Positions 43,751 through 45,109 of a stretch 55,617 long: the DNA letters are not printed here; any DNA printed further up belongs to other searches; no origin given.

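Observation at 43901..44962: Protease-less, pore-loop-less Lon ATPase: candidate new AAA+ machine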

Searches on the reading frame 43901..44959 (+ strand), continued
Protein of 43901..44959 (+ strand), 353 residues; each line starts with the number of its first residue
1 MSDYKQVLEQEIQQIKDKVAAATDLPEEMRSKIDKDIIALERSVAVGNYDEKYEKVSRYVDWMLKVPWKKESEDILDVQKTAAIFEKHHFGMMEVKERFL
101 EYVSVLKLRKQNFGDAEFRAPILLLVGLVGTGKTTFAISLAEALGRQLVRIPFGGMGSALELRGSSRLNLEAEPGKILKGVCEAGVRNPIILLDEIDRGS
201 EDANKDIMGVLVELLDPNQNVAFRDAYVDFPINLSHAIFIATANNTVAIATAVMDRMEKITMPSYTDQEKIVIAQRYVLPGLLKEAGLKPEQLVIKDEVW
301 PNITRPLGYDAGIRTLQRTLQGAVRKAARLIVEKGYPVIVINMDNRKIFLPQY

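Call 33: find_homologous_proteins(query=A1, max_evalue=1e-20)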
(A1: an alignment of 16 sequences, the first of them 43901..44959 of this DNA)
Query A1 (16 sequences) (353 aa, profile of the alignment): 7766 proteins with E <= 1e-20 among 8000 candidates; the best 120 are listed.
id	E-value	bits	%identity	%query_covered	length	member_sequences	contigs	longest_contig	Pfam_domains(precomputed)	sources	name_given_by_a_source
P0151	2.6e-185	635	-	-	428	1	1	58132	PF07724.21,PF00004.36,PF22667.3,PF07728.21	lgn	-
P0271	1.8e-168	579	54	97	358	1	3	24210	PF07724.21,PF00004.36,PF22667.3,PF07728.21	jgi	jgi:ATP-dependent Lon protease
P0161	4.0e-168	578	-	-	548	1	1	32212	PF07724.21,PF00004.36,PF22667.3,PF07728.21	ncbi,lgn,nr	ncbi:AAA family ATPase [Candidatus Dojkabacteria bacterium]|nr:AAA family ATPase [Candidatus Dojkaba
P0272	1.7e-167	576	52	100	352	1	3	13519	PF00004.36,PF22667.3,PF07728.21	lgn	-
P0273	3.6e-167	575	52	100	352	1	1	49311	PF00004.36,PF22667.3,PF07728.21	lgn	-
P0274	8.5e-166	570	-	-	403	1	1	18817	PF07724.21,PF00004.36,PF22667.3,PF07728.21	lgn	-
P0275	1.2e-165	570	53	100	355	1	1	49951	PF00004.36,PF22667.3,PF07728.21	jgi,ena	-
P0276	2.9e-165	569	54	97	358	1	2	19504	PF00004.36,PF22667.3,PF07728.21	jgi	jgi:ATP-dependent Lon protease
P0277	2.9e-165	568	53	97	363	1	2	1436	PF00004.36,PF22667.3,PF07728.21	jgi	-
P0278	3.6e-165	568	52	100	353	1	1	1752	PF00004.36,PF22667.3,PF07728.21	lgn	-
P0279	4.0e-165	568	51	100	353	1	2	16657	PF00004.36,PF22667.3,PF07728.21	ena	-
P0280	5.2e-165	568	54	98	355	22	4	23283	PF00004.36,PF22667.3,PF07728.21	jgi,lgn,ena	-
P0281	5.9e-165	567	-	-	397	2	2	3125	PF07724.21,PF00004.36,PF22667.3,PF07728.21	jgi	-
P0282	6.9e-165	567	52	100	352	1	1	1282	PF00004.36,PF22667.3,PF07728.21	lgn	-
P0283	7.3e-165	567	53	97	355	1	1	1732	PF00004.36,PF22667.3,PF07728.21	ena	-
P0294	5.2e-164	564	49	93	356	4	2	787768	PF00004.36,PF22667.3,PF07728.21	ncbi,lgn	-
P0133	1.0e-162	560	-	-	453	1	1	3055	PF00004.36,PF22667.3,PF07728.21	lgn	-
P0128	1.1e-162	560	52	94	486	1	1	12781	PF00004.36,PF22667.3,PF07728.21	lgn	-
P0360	2.5e-162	559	49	100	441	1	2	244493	PF00004.36,PF22667.3,PF07728.21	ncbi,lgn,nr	ncbi:MAG TPA: AAA family ATPase [Candidatus Saccharimonadales bacterium]|nr:AAA family ATPase [Candi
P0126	2.9e-162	559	50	100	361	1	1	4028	PF07724.21,PF00004.36,PF13401.13,PF22667.3,PF07728.21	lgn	-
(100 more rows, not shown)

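Call 49: list_cluster_members(proteins=[P0168, P0184, P0174, P0190, P0205, P0166, P0182, P0188, P0203, P0170])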
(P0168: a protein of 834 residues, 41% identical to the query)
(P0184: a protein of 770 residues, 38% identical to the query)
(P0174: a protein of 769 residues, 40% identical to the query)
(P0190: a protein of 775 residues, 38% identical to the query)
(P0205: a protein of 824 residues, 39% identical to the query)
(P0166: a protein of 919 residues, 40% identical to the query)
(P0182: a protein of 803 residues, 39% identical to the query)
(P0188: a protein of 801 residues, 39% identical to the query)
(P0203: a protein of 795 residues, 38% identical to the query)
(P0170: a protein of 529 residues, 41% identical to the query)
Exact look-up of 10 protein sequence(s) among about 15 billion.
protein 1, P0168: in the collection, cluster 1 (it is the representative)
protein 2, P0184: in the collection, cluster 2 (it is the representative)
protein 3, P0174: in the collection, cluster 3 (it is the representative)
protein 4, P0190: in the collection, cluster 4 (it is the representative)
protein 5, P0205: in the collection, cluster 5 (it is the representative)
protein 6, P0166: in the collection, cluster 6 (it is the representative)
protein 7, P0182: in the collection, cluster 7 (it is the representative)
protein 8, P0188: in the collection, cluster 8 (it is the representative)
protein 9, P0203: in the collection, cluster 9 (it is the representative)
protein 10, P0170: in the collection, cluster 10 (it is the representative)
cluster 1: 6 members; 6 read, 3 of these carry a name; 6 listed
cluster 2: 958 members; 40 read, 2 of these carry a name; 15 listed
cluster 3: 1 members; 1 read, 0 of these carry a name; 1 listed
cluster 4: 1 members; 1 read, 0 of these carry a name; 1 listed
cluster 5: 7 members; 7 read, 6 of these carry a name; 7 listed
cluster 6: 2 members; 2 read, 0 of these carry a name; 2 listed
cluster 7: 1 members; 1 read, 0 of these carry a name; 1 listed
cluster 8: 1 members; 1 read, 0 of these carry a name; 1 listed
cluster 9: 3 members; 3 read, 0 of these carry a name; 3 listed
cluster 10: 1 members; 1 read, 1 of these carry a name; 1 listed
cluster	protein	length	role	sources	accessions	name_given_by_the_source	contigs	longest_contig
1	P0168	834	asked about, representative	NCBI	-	-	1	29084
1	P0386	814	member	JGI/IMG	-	ATP-dependent Lon protease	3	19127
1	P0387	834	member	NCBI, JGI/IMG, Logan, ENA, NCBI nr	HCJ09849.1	MAG TPA: endopeptidase La [Clostridiales bacterium] | endopeptidase La [Clostridiales bacterium]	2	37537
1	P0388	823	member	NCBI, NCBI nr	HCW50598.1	MAG TPA: endopeptidase La, partial [Clostridiales bacterium] | endopeptidase La [Clostridiales bacterium]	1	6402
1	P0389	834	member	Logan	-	-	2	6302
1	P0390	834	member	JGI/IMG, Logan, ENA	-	-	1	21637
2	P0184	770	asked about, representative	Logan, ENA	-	-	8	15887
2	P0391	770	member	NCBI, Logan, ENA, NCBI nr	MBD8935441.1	MAG: endopeptidase La [Anaeroglobus sp.] | endopeptidase La [Anaeroglobus sp.]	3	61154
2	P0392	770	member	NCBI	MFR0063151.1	MAG: endopeptidase La [Megasphaera micronuciformis]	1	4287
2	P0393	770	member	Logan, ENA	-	-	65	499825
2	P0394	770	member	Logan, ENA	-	-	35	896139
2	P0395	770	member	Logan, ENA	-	-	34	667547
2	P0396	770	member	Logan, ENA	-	-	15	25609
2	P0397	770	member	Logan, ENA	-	-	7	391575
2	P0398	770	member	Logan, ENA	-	-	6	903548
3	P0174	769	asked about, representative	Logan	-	-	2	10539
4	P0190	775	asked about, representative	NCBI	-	-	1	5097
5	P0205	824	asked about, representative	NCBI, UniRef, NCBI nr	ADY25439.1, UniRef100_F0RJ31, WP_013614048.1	anti-sigma H sporulation factor, LonB [Deinococcus proteolyticus MRP] | Lon protease n=1 Tax=Deinococcus proteolyticus (strain ATCC 35074 / DSM 20540 / JCM 6276 ... | endopeptidase La [Deinococcus sp. SL84]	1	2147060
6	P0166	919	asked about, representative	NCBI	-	-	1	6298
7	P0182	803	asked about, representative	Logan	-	-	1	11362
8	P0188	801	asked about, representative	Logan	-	-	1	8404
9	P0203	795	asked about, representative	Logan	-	-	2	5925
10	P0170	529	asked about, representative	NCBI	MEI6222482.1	MAG: AAA family ATPase [bacterium]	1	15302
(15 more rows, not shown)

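Call 51: predict_structure(alignment_id=A2)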
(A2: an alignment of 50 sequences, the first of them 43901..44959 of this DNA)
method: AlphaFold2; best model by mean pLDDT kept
length: 353 residues; sequences in the alignment: 50
mean_pLDDT: 85.3   pTM: 0.79
mean pLDDT of the five models: 85.3, 85.2, 85.0, 80.1, 77.6
residues with pLDDT >= 90: 138; 70-90: 183; 50-70: 32; < 50: 0
segments of 3 or more residues with pLDDT < 50: none
pLDDT, mean of each block of 10 residues (from residue 1): 74 91 90 90 77 87 90 92 91 91 90 75 83 90 94 67 80 87 92 80 68 71 81 87 83 83 86 91 94 95 79 84 95 94 92 67
secondary structure, 60 per line:
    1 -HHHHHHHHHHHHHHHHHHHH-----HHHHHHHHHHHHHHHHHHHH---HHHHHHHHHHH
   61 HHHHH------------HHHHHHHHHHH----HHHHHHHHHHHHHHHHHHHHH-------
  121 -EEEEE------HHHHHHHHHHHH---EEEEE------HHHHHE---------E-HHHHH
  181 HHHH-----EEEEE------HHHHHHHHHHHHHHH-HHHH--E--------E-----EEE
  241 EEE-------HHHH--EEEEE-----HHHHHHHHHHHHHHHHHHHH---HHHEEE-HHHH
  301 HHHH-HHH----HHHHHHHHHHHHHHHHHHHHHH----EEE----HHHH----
elements in order: H2-21 H27-46 H50-65 H78-88 H93-113 E122-126 H133-144 E148-152 H159-163 H176-184 E190-194 H201-215 H217-220 E238-243 H251-254 E257-261 H267-286 E293-295 H297-304 H313-334 E339-341 H346-349

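Call 56: fold_search(model_id=the predicted structure, library=pdb)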
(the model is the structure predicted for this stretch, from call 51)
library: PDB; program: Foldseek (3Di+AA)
matches with E <= 10: 1883; with E <= 0.001: 1430
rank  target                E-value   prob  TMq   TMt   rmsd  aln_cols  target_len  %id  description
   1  7p0m_B                6.9e-29  1.00  0.78  0.54   4.3       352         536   32  Human mitochondrial Lon protease with substrate in the ATPase and protease domains (released 2021-08-11)
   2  7p0m_A                7.2e-29  1.00  0.80  0.55   3.9       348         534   32  Human mitochondrial Lon protease with substrate in the ATPase and protease domains (released 2021-08-11)
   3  7p09_B                2.7e-28  1.00  0.78  0.54   4.4       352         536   32  Human mitochondrial Lon protease with substrate in the ATPase domain (released 2021-08-11)
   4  7ksm_D                3.8e-28  1.00  0.79  0.55   3.7       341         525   32  Human mitochondrial LONP1 with endogenous substrate (released 2020-12-02)
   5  9cc3_A                7.5e-28  1.00  0.79  0.52   3.5       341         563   32  Human Mitochondrial LONP1 Stall State + casein (released 2024-08-07)
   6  7p09_C                7.9e-28  1.00  0.79  0.55   3.7       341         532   32  Human mitochondrial Lon protease with substrate in the ATPase domain (released 2021-08-11)
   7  9cc3_E                8.8e-28  1.00  0.85  0.54   2.9       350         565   32  Human Mitochondrial LONP1 Stall State + casein (released 2024-08-07)
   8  7p09_D                9.3e-28  1.00  0.83  0.57   3.5       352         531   32  Human mitochondrial Lon protease with substrate in the ATPase domain (released 2021-08-11)
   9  7p0m_C                9.8e-28  1.00  0.79  0.54   4.1       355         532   31  Human mitochondrial Lon protease with substrate in the ATPase and protease domains (released 2021-08-11)
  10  9cc3_C                1.0e-27  1.00  0.78  0.51   3.9       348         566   32  Human Mitochondrial LONP1 Stall State + casein (released 2024-08-07)
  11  7p09_A                1.3e-27  1.00  0.79  0.54   3.9       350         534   32  Human mitochondrial Lon protease with substrate in the ATPase domain (released 2021-08-11)
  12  7ksm_F                1.7e-27  1.00  0.81  0.57   3.2       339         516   32  Human mitochondrial LONP1 with endogenous substrate (released 2020-12-02)
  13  7p0m_D                1.9e-27  1.00  0.83  0.57   3.5       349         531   32  Human mitochondrial Lon protease with substrate in the ATPase and protease domains (released 2021-08-11)
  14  7krz_D                2.8e-27  1.00  0.82  0.57   2.8       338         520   32  Human mitochondrial LONP1 in complex with Bortezomib (released 2021-02-24)
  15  9cc3_B                4.1e-27  1.00  0.78  0.52   5.4       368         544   30  Human Mitochondrial LONP1 Stall State + casein (released 2024-08-07)
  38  6n2i                  2.0e-25  1.00  0.86  0.90   2.6       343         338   36  Lon protease AAA+ domain (released 2019-07-10)
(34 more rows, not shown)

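Call 58: find_encoding_contigs(protein=P0360, flank=7000, max_places=1)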
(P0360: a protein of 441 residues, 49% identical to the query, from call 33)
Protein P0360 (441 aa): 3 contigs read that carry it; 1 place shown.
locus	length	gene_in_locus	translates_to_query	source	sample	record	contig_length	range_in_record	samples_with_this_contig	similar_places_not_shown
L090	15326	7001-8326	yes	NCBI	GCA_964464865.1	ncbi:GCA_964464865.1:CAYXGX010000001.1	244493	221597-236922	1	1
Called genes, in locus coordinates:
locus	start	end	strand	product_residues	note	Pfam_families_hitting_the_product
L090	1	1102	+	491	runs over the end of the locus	PF00009:GTP_EFTU, PF00071:Ras, PF00350:Dynamin_N (faint), PF01926:MMR_HSR1, PF22042:EF-G_D2, PF11987:IF-2, PF03144:GTP_EFTU_D2 (weak)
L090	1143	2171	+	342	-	-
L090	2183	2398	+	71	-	-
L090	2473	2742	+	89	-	PF00312:Ribosomal_S15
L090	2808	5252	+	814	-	PF01138:RNase_PH, PF03725:RNase_PH_C, PF01138:RNase_PH, PF00013:KH_1, PF00575:S1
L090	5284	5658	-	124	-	-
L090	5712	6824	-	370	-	PF10137:CAP12-PCTIR_TIR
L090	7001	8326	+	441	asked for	PF00004:AAA, PF07728:AAA_5 (weak), PF22667:Lon_lid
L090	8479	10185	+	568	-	PF00753:Lactamase_B, PF12706:Lactamase_B_2, PF22505:RNase_J_b_CASP, PF17770:RNase_J_C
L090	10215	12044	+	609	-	PF04055:Radical_SAM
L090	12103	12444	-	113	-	-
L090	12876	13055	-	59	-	-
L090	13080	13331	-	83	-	PF04149:DUF397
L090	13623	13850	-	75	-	PF04149:DUF397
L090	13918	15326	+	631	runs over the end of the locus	PF05147:LANC_like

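Call 59: find_encoding_contigs(protein=P0294, flank=7000, max_places=1)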
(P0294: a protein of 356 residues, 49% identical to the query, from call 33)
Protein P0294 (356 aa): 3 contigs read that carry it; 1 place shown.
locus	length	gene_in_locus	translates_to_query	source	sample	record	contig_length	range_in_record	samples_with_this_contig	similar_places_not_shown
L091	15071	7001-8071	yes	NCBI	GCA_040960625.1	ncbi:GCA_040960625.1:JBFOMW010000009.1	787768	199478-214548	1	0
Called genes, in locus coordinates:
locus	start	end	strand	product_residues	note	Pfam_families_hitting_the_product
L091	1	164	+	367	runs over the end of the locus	-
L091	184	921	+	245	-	PF04203:Sortase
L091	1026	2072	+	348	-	PF08529:NusA_N, PF13184:KH_NusA_1st, PF26594:KH_NusA_2nd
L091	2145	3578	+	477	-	PF00009:GTP_EFTU, PF00025:Arf, PF00071:Ras, PF00350:Dynamin_N (faint), PF01926:MMR_HSR1, PF08477:Roc (weak), PF22042:EF-G_D2, PF11987:IF-2, +1 more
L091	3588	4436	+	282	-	PF01368:DHH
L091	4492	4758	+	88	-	PF00312:Ribosomal_S15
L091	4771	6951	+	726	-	PF01138:RNase_PH, PF03725:RNase_PH_C, PF03726:PNPase (weak), PF01138:RNase_PH, PF00013:KH_1, PF00575:S1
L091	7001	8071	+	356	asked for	PF00004:AAA, PF07728:AAA_5, PF22667:Lon_lid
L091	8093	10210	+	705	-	PF17854:FtsK_alpha, PF01580:FtsK_SpoIIIE, PF09397:FtsK_gamma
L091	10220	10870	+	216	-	PF12844:HTH_19 (weak), PF13413:HTH_25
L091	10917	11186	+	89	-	-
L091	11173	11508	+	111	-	PF12732:YtxH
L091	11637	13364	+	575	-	PF01411:tRNA-synt_2c, PF07973:tRNA_SAD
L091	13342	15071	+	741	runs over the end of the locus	-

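Call 60: find_encoding_contigs(protein=P0161, flank=7000, max_places=1)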
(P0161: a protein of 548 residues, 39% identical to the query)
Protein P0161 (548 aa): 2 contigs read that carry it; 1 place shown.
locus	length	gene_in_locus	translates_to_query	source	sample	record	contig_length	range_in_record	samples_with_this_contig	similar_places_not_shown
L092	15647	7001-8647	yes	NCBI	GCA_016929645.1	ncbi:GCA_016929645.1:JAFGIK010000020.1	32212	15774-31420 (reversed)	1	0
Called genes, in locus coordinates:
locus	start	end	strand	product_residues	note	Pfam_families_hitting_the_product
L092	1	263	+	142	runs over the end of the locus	-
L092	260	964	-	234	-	PF04055:Radical_SAM, PF13353:Fer4_12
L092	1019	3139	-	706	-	PF03477:ATP-cone, PF13597:NRDD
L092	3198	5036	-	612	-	PF13597:NRDD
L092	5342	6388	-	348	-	PF00512:HisKA, PF02518:HATPase_c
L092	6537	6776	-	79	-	-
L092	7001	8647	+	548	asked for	PF00004:AAA, PF07724:AAA_2 (weak), PF07728:AAA_5 (faint), PF22667:Lon_lid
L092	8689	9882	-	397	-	PF13205:Big_5, PF13529:Peptidase_C39_2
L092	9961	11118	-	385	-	PF02518:HATPase_c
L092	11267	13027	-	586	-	PF17210:SdrD_B, PF17802:SpaA (weak)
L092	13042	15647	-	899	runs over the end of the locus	PF17802:SpaA (faint), PF07210:DUF1416 (faint), PF17210:SdrD_B, PF22904:NOMO1-like_2nd (faint), PF13620:CarboxypepD_reg (weak)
